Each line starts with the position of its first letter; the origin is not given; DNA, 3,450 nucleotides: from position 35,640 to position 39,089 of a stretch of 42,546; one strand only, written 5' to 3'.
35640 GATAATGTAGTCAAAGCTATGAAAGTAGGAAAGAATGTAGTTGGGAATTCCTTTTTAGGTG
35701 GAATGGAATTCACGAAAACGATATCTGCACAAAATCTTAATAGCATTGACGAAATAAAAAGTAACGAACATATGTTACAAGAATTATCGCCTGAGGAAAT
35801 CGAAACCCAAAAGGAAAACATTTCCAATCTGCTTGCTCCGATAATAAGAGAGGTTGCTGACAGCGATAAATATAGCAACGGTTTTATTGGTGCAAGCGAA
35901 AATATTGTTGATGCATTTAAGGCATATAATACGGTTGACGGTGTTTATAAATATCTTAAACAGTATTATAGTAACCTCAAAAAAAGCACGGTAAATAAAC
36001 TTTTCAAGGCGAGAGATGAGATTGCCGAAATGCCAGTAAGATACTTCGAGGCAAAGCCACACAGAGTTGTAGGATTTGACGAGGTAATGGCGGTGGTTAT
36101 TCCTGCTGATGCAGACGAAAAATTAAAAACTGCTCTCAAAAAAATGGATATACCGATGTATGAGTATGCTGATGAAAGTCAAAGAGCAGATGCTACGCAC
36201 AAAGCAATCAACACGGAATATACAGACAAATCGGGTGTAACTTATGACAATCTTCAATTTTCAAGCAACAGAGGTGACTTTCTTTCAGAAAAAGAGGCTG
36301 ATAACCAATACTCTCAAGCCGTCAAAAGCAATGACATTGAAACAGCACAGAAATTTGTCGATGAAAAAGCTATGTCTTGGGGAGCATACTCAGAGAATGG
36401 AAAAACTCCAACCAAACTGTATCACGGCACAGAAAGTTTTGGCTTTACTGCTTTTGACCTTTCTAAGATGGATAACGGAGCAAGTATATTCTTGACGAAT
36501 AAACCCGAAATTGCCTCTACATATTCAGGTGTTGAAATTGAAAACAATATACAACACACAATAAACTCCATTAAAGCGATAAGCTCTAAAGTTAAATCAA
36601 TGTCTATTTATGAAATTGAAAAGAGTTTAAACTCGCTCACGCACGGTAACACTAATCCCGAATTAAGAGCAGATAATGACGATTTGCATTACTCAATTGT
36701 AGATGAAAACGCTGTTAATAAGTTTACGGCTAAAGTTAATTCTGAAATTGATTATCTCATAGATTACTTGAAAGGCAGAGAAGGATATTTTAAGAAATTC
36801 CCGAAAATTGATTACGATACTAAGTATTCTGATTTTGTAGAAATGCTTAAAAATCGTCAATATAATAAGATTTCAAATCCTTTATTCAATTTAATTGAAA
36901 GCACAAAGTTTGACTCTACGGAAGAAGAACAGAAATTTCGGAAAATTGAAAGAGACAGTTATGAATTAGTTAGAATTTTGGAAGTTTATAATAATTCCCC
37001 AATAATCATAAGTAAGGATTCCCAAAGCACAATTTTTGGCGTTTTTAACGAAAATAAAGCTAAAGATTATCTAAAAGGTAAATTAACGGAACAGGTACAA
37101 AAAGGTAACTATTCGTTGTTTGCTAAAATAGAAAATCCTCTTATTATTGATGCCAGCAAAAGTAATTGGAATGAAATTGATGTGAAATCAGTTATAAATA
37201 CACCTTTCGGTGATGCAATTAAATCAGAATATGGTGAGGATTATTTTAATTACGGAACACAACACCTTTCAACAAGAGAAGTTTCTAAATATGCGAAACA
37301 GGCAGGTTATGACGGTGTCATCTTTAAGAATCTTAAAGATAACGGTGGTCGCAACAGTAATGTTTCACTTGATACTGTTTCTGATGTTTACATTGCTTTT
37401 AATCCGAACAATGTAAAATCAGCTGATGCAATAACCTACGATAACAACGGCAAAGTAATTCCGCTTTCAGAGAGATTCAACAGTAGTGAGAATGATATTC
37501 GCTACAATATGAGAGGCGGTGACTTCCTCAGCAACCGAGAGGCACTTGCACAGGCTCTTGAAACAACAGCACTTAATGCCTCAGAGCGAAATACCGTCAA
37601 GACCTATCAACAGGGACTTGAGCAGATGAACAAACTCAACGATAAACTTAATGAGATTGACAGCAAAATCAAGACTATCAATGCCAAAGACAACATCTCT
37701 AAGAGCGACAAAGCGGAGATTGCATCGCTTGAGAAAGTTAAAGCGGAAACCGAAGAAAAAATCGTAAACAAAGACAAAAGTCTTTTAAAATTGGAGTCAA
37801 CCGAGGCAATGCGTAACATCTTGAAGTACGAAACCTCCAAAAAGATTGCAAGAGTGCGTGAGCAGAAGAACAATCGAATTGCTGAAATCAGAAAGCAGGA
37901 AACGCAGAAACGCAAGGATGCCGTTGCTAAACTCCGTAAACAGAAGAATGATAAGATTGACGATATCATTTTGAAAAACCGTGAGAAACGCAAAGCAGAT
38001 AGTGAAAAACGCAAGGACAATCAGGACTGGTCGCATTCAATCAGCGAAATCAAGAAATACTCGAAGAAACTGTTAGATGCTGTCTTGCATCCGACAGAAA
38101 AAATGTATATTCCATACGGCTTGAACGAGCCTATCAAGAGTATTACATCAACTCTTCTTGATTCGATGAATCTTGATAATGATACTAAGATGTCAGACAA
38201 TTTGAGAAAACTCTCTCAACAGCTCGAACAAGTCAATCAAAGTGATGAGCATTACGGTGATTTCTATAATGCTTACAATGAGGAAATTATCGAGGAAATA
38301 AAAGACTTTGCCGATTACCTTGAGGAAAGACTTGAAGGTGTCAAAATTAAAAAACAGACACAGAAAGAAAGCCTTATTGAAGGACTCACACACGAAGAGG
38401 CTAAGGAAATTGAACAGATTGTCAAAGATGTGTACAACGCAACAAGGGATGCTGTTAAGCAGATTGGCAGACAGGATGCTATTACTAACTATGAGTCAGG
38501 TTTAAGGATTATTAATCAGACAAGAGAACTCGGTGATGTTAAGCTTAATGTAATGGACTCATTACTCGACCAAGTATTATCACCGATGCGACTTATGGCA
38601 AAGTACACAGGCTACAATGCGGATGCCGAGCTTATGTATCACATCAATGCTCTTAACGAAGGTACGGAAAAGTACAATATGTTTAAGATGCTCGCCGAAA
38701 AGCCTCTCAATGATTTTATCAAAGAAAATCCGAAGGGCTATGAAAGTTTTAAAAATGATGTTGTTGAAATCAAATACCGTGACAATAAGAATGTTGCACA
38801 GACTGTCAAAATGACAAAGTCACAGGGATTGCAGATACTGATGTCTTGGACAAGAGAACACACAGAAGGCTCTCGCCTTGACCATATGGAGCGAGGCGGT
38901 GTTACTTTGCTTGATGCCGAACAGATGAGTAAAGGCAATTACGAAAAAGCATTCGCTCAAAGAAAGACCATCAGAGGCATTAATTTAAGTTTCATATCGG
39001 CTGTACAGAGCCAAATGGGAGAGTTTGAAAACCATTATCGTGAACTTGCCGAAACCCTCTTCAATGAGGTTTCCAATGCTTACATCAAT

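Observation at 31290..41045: A 3251-aa polyvalent-type giant protein occupies 23% of the genome, inside the tail module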

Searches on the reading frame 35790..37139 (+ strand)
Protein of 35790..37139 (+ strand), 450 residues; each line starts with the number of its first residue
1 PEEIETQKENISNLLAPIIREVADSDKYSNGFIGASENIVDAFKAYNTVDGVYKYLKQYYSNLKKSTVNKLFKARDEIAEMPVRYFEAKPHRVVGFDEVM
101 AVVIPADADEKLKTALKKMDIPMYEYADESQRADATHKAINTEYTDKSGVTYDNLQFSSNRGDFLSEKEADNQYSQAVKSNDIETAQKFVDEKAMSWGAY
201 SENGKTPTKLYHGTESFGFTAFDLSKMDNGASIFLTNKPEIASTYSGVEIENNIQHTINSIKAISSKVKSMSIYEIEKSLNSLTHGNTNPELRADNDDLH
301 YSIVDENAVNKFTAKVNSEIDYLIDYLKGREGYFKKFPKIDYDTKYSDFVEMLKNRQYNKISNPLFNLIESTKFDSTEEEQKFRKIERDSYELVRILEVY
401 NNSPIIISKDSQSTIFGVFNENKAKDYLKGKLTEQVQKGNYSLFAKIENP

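Call 8: search_protein_families(library=pfam, proteins=[window:35790-37139:+], max_evalue=10)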
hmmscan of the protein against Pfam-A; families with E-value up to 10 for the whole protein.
window:35790-37139:+ (450 aa): 3 families
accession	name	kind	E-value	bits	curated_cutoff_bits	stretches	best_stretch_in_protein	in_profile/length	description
PF18760.7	ART-PolyVal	-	3.9e-05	24.9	31.2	1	206-247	5-46/140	ADP-Ribosyltransferase in polyvalent proteins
PF21078.2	GDH_HM3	-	0.08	13.5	24.6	1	52-89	26-63/66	Glutamate dehydrogenase, helical motif 3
PF09478.16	CBM49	-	0.1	13.4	23.4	1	248-286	23-61/80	Carbohydrate binding domain CBM49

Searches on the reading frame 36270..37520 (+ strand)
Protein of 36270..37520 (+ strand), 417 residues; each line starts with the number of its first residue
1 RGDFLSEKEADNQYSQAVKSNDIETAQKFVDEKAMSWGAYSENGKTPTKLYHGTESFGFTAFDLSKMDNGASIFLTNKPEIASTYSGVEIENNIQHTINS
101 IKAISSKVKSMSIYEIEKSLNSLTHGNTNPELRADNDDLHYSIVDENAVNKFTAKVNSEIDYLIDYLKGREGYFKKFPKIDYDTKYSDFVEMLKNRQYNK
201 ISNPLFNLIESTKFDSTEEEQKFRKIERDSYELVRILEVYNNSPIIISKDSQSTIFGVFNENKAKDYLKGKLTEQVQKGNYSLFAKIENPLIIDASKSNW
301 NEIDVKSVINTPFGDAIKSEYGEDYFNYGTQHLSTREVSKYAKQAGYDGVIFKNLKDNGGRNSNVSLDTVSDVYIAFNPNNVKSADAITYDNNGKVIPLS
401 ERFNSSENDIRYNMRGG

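Call 10: search_protein_families(library=pfam, proteins=[window:36270-37520:+], max_evalue=0.05)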
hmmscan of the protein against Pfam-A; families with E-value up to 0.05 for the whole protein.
window:36270-37520:+ (417 aa): 1 family
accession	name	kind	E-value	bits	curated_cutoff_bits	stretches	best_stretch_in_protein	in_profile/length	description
PF18760.7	ART-PolyVal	-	2.2e-14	54.9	31.2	2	261-387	38-135/140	ADP-Ribosyltransferase in polyvalent proteins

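Call 28: search_protein_families(library=phrogs, proteins=[window:36270-37520:+], max_evalue=0.01)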
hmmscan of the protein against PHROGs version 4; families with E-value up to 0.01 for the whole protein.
window:36270-37520:+ (417 aa): 0 families

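Call 96: search_protein_families(library=ncbifam, proteins=[window:36270-37520:+], max_evalue=0.01)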
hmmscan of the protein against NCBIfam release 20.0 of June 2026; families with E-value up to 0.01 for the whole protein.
window:36270-37520:+ (417 aa): 0 families

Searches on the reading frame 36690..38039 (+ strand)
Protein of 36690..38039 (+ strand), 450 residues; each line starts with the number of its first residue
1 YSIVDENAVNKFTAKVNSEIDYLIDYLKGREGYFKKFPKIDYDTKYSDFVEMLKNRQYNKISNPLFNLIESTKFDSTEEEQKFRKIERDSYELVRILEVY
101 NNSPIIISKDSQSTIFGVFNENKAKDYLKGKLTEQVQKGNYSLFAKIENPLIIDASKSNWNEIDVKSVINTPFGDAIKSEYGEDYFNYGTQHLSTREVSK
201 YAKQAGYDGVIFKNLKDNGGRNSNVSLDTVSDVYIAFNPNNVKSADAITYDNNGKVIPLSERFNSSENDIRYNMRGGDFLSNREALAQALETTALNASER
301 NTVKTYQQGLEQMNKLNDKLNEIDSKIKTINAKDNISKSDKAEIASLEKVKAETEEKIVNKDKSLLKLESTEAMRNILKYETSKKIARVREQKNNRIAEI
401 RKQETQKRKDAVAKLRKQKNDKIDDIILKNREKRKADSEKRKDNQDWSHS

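Call 8: search_protein_families(library=pfam, proteins=[window:36690-38039:+], max_evalue=10)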
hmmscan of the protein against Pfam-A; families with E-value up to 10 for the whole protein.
window:36690-38039:+ (450 aa): 5 families
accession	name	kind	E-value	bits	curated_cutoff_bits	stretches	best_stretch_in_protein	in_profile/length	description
PF18760.7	ART-PolyVal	-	9e-07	30.2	31.2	1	121-247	38-135/140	ADP-Ribosyltransferase in polyvalent proteins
PF06935.16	DUF1284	-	1.1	10.1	25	1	311-392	8-85/102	Protein of unknown function (DUF1284)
PF18977.5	DUF5713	-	1.3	9.9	27.3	1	286-362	32-106/107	Family of unknown function (DUF5713)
PF04210.18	MtrG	-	3.1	8.2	27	1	311-332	10-31/64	Tetrahydromethanopterin S-methyltransferase, subunit G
PF08656.15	DASH_Dad3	-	5.7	7.5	23.1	1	307-340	6-34/76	DASH complex subunit Dad3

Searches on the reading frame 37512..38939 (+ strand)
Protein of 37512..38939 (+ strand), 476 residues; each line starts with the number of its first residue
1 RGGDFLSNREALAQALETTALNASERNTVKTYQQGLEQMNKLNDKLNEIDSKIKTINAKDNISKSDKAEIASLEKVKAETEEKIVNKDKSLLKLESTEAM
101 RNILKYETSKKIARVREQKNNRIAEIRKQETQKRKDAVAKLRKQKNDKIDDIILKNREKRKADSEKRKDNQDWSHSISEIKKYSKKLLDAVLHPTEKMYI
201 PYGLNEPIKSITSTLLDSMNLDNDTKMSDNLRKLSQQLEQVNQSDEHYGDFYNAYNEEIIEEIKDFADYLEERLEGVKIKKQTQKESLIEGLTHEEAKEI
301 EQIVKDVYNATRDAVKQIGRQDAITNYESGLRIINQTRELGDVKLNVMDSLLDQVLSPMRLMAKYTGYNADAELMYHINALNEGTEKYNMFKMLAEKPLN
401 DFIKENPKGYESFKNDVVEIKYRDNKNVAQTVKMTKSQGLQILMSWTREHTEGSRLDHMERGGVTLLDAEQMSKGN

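Call 8: search_protein_families(library=pfam, proteins=[window:37590-38939:+], max_evalue=10)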
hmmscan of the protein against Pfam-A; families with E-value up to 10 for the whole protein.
window:37590-38939:+ (450 aa): 5 families
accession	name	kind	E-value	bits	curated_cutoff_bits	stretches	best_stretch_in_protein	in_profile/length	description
PF18977.5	DUF5713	-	0.097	13.5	27.3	1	6-62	51-106/107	Family of unknown function (DUF5713)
PF08656.15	DASH_Dad3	-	0.51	10.8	23.1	2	195-238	9-45/76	DASH complex subunit Dad3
PF04216.18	FdhE_N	-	1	10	28.7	0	69-122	80-133/167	FdhE, N-terminal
PF08653.15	DASH_Dam1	-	1.2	9.4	26.6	0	11-32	3-24/56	DASH complex subunit Dam1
PF17287.7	POTRA_3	-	6.8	6.7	27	0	8-18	37-47/56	POTRA domain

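Call 28: search_protein_families(library=phrogs, proteins=[window:37512-38939:+], max_evalue=0.01)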
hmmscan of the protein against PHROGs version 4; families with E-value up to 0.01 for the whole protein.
window:37512-38939:+ (476 aa): 0 families

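Call 96: search_protein_families(library=ncbifam, proteins=[window:37512-38939:+], max_evalue=0.01)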
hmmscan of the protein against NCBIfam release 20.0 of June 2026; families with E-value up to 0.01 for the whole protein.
window:37512-38939:+ (476 aa): 1 family
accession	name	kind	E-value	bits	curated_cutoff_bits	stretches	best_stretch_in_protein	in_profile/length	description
NF002140.0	PRK00977.1-4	equivalog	0.0041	16.9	71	1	27-67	35-75/81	exodeoxyribonuclease VII small subunit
